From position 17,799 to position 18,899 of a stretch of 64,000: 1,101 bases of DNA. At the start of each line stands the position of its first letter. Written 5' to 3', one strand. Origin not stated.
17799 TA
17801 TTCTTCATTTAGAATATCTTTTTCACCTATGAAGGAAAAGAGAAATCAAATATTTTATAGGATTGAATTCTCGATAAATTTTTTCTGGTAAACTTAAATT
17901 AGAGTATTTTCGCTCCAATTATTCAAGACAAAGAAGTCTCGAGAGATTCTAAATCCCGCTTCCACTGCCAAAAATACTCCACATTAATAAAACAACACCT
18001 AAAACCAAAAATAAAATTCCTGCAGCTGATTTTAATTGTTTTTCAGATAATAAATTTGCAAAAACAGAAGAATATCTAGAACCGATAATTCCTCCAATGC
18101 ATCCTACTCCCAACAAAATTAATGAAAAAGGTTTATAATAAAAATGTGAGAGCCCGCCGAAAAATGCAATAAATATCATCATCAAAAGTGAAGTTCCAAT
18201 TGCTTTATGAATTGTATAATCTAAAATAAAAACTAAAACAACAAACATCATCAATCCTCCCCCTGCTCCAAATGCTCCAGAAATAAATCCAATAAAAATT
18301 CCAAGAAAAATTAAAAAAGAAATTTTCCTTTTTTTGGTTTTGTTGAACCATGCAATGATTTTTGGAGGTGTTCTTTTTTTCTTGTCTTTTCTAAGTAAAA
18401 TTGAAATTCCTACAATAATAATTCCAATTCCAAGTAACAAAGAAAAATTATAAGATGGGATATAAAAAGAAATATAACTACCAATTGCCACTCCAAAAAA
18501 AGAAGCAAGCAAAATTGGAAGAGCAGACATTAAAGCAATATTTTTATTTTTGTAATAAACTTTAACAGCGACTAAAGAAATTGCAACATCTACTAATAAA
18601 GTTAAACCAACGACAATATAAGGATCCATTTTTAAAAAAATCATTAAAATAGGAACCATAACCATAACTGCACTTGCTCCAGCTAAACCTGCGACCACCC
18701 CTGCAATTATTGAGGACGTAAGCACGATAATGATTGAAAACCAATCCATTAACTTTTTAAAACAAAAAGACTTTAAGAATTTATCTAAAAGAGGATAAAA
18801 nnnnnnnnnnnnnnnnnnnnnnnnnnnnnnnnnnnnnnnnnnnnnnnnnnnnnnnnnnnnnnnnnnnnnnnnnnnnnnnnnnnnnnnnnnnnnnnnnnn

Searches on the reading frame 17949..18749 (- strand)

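Call 50: search_protein_families(library=pfam, proteins=[window:17949-18749:-], max_evalue=0.00001)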
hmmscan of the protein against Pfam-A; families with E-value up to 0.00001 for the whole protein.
window:17949-18749:- (266 aa): 1 family
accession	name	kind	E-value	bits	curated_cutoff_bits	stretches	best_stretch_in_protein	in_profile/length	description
PF01925.25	TauE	-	3.5e-39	135.3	32.6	1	12-253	4-236/237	Sulfite exporter TauE/SafE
